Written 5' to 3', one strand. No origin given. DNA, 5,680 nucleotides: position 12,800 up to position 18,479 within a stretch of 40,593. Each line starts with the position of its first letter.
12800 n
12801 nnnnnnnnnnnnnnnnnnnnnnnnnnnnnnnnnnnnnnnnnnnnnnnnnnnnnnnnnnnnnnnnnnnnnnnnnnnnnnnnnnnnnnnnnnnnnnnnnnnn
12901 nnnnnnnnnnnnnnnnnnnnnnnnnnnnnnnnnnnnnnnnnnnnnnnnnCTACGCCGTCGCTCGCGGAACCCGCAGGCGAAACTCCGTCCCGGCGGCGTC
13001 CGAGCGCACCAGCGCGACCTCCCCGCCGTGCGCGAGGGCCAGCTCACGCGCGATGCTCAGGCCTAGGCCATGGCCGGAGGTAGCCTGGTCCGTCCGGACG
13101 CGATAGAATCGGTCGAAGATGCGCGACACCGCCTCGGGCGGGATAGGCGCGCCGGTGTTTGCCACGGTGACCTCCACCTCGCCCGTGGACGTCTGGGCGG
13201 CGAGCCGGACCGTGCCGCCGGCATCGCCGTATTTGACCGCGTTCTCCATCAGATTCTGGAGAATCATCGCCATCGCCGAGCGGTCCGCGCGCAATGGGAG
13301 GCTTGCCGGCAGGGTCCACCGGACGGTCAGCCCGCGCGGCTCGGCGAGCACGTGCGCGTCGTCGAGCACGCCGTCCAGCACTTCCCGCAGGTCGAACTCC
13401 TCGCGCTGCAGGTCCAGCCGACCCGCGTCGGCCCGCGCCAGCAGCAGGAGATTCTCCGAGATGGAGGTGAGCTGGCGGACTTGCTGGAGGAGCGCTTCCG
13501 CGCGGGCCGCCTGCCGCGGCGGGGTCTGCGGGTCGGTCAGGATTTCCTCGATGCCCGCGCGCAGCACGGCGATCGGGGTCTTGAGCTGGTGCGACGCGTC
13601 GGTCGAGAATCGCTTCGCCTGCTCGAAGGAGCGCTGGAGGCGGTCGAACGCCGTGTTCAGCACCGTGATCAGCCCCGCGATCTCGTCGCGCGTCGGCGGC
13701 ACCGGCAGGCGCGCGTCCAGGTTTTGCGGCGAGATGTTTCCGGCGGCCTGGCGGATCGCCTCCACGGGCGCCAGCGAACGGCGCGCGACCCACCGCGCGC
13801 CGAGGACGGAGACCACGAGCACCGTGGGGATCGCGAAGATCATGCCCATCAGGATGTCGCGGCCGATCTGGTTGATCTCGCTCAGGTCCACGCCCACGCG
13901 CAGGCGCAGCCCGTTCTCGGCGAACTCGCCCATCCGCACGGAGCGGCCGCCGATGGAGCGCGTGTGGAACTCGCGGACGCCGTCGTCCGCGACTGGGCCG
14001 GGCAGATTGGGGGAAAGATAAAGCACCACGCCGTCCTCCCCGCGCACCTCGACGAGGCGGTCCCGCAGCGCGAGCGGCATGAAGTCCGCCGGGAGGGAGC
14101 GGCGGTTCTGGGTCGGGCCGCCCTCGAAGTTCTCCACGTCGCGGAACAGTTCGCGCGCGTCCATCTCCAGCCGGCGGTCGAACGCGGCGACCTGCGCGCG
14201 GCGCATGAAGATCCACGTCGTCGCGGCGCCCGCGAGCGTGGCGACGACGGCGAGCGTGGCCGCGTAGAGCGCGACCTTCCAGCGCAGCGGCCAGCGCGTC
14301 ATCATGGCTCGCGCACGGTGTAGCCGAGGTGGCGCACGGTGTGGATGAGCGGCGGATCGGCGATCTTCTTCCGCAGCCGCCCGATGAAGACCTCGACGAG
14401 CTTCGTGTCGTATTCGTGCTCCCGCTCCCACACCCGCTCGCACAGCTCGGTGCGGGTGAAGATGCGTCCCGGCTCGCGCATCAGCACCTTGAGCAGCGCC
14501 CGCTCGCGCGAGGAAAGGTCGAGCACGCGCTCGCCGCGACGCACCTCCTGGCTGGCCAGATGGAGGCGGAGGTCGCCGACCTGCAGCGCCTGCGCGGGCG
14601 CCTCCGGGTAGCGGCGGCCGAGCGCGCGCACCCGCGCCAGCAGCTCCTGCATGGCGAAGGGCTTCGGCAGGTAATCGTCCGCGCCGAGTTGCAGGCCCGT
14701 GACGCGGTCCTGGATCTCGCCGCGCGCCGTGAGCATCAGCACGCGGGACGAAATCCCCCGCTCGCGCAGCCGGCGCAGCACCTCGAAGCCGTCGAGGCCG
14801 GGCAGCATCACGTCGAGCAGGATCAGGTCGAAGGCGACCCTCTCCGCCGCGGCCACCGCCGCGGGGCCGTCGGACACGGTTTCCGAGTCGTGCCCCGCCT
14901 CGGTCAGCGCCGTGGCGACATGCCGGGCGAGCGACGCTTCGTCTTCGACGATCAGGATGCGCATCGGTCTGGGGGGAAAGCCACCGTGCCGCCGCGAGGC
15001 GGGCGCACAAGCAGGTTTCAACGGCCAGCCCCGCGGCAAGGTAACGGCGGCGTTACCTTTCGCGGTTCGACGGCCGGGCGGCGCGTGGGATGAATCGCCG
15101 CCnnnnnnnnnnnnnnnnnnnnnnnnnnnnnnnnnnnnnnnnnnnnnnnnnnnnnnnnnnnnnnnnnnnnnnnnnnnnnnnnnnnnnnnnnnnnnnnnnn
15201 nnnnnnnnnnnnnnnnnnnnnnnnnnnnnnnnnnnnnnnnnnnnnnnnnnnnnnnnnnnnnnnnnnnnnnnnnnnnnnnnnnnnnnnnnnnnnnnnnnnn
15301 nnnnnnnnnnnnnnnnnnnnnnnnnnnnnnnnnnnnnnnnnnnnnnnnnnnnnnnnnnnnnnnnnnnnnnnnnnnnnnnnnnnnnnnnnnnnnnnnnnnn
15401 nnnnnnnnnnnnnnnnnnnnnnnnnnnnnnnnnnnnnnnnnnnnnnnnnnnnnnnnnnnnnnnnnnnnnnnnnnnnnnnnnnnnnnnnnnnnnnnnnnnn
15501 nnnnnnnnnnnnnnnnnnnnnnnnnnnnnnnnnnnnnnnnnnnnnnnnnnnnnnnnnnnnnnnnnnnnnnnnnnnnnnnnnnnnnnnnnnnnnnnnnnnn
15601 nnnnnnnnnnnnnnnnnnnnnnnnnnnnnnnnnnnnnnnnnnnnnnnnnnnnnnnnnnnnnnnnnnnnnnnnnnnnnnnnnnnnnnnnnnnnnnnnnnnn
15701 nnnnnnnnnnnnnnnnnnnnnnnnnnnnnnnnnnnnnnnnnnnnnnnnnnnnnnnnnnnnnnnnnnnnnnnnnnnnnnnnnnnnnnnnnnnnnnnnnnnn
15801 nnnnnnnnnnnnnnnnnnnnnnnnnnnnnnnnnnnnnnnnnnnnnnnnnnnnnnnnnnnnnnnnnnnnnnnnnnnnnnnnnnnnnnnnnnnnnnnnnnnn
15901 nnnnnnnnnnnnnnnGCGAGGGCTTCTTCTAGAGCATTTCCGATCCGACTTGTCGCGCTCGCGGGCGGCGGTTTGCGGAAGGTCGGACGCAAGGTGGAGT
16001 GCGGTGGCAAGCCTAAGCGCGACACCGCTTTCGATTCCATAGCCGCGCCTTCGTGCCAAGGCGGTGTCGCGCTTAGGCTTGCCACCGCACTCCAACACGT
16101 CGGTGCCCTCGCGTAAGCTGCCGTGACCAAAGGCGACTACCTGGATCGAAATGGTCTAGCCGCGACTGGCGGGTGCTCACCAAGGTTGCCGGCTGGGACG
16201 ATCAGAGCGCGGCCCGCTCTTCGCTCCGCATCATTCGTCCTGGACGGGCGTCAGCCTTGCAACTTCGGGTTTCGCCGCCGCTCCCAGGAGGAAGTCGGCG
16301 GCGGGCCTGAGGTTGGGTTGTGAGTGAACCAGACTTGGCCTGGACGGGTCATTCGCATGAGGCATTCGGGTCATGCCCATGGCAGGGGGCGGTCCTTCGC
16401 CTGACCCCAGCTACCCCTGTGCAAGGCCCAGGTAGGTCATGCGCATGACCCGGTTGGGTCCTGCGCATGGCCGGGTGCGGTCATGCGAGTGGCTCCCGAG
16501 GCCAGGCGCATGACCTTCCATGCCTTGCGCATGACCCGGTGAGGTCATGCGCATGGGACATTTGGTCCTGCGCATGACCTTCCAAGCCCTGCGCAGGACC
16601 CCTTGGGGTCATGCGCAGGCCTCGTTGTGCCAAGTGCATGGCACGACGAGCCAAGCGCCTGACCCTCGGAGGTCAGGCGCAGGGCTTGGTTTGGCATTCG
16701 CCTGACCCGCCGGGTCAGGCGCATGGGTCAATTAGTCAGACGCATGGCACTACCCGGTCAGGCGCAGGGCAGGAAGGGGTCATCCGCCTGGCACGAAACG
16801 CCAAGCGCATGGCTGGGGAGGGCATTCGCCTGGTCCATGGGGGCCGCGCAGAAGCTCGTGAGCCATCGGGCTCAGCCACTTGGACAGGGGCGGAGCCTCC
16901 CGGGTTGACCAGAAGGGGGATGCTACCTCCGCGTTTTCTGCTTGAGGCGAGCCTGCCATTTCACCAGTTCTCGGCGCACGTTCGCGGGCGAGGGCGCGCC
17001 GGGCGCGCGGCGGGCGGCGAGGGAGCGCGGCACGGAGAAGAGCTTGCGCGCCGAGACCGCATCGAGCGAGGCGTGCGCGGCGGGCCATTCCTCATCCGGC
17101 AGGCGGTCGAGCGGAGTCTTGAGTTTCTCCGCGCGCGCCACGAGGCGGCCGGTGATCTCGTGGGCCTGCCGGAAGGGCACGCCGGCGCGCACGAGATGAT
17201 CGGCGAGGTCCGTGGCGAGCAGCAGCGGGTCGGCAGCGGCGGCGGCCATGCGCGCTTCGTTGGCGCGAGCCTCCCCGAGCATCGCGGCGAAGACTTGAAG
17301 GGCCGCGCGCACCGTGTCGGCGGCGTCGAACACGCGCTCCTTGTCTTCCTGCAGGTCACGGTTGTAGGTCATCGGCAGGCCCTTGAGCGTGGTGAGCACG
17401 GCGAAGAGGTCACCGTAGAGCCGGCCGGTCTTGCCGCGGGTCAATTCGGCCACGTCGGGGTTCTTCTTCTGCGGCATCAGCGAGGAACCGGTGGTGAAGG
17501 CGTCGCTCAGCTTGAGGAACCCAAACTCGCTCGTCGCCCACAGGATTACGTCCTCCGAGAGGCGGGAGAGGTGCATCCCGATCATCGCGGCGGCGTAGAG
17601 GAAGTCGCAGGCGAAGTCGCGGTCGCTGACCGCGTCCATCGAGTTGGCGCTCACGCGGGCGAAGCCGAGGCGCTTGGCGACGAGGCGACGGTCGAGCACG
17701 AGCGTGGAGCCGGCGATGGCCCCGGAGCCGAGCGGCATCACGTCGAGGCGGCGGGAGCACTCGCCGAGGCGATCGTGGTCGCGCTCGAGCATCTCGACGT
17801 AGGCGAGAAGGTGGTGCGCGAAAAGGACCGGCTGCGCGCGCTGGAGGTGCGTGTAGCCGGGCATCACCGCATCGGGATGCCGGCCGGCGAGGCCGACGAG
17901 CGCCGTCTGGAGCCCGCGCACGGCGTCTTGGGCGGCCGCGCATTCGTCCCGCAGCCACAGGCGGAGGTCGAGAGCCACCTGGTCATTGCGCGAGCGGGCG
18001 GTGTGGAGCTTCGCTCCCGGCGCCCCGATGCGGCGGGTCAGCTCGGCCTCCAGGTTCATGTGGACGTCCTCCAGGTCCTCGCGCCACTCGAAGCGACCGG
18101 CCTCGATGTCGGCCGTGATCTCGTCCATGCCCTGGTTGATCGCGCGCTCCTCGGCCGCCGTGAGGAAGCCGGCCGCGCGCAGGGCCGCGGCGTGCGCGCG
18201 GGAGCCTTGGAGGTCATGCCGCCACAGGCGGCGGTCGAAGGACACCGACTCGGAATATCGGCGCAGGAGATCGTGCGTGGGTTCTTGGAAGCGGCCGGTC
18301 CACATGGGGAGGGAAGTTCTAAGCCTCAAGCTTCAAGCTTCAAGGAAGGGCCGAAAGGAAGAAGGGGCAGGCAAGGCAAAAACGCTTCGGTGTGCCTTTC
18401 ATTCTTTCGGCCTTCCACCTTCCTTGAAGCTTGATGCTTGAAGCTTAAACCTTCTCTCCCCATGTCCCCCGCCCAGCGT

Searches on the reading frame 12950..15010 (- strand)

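Call 63: search_protein_families(library=pfam, proteins=[window:12950-15010:-], max_evalue=0.0001)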
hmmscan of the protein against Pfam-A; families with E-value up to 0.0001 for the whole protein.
window:12950-15010:- (686 aa): 5 families
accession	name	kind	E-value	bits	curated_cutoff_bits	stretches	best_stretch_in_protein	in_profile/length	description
PF02518.31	HATPase_c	-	6.9e-25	88.1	26.4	1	576-684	2-110/111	Histidine kinase-, DNA gyrase B-, and HSP90-like ATPase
PF00672.30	HAMP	-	1.3e-10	41.9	25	1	407-459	1-52/53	HAMP domain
PF00512.31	HisKA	-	2.7e-10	40.6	26.9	1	466-530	3-66/66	His Kinase A (phospho-acceptor) domain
PF08521.16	2CSK_N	-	1.6e-05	25.4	23.2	0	256-363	3-110/140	Two-component sensor kinase N-terminal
PF13581.12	HATPase_c_2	-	2.9e-05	24.5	27.4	1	575-661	27-112/127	Histidine kinase-like ATPase domain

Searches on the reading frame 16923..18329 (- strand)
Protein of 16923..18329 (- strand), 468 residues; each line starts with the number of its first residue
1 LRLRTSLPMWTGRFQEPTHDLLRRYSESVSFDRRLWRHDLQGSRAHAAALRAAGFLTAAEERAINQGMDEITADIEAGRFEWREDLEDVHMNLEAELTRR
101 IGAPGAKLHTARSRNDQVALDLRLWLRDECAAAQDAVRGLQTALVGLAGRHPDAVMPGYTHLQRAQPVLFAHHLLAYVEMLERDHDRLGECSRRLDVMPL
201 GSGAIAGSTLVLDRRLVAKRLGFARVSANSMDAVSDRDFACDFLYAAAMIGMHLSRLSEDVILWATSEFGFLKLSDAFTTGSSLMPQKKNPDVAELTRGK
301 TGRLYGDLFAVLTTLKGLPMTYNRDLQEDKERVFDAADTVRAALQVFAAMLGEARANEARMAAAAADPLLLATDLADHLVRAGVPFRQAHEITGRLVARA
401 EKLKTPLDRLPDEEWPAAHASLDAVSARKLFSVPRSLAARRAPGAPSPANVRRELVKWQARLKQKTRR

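Call 62: search_protein_families(library=pfam, proteins=[window:16923-18329:-], max_evalue=0.0001)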
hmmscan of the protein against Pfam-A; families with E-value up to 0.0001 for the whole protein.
window:16923-18329:- (468 aa): 2 families
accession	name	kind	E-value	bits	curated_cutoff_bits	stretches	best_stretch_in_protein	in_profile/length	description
PF00206.25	Lyase_1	-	1e-73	249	27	1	12-306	1-312/312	Lyase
PF14698.11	ASL_C2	-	4.7e-19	69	27.3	1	370-436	2-67/69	Argininosuccinate lyase C-terminal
